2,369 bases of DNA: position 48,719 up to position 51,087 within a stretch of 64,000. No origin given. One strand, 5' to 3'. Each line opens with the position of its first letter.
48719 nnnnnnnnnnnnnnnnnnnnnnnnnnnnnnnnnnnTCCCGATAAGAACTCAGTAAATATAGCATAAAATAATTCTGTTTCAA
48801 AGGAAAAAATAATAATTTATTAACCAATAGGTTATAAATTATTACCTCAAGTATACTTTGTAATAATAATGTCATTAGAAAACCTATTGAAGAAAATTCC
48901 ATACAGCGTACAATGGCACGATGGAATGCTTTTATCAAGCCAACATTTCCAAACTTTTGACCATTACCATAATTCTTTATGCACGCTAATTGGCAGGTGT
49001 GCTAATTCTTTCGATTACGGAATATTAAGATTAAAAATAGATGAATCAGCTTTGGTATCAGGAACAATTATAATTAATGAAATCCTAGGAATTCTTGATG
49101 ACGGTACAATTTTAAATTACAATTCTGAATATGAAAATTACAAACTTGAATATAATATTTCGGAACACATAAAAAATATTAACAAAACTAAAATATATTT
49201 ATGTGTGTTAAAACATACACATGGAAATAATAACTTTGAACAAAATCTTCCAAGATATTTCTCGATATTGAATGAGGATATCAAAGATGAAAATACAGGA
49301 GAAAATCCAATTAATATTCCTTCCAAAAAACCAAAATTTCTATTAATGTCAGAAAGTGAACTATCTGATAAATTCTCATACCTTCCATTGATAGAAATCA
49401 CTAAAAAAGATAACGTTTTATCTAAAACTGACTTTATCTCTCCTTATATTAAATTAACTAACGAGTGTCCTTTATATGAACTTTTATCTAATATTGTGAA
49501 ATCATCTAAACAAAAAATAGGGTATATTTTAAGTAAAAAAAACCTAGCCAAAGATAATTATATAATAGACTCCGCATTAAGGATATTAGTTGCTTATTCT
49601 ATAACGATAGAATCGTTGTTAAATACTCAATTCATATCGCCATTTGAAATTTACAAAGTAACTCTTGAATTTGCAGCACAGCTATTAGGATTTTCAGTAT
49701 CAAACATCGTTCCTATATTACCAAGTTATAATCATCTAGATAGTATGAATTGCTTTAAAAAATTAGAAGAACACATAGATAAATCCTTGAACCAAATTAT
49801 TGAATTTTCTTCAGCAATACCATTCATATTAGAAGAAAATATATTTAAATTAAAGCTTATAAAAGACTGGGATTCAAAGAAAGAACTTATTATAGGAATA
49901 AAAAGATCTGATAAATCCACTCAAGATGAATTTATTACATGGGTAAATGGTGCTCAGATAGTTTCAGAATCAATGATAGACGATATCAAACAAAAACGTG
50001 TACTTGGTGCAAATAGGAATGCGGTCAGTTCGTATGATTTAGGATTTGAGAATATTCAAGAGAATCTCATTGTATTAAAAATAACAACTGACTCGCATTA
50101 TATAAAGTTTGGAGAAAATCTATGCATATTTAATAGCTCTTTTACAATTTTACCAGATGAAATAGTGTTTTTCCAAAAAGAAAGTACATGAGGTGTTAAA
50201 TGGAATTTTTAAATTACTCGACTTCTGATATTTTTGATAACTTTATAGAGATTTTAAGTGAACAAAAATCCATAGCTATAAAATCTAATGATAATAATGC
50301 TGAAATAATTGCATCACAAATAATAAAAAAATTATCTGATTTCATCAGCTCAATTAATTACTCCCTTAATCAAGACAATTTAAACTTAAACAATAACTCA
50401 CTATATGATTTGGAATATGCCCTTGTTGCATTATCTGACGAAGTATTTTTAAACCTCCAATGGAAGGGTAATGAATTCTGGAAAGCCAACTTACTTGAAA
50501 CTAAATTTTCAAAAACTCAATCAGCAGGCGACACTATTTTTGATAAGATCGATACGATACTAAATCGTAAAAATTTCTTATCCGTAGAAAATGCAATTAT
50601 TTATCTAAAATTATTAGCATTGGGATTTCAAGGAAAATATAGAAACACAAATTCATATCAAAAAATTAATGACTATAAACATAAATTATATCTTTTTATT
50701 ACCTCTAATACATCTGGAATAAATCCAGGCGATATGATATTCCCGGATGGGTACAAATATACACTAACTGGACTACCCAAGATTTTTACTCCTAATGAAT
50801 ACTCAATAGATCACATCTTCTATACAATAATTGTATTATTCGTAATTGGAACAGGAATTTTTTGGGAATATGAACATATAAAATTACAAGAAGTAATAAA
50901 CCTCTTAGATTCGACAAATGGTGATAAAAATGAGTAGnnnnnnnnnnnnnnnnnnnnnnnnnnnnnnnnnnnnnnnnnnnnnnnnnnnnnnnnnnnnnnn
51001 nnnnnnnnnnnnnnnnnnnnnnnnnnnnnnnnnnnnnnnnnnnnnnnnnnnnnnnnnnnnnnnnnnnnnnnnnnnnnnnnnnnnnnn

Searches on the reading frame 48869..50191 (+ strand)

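Call 8: search_protein_families(library=pfam, proteins=[window:48869-50191:+], max_evalue=0.001)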
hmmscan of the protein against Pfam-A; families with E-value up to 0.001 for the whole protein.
window:48869-50191:+ (440 aa): 1 family
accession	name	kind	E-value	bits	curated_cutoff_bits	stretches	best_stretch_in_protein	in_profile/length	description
PF05936.17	T6SS_VasE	-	3.6e-39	135.2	23.4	1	26-350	1-341/429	Bacterial Type VI secretion, VC_A0110, EvfL, ImpJ, VasE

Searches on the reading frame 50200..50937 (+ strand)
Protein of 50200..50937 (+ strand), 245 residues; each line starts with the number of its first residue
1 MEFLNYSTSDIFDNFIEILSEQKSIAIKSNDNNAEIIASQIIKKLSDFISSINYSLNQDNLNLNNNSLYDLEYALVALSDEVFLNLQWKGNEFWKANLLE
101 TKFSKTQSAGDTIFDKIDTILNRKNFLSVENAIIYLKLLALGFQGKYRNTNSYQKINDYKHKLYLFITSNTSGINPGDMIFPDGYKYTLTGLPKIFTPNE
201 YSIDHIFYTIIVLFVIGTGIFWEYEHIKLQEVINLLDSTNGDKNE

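Call 8: search_protein_families(library=pfam, proteins=[window:50200-50937:+], max_evalue=0.001)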
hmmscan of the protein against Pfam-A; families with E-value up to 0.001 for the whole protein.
window:50200-50937:+ (245 aa): 1 family
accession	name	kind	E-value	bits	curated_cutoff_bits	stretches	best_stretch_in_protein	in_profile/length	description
PF09850.14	DotU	-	7e-21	75.2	27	1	38-170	25-155/205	Type VI secretion system protein DotU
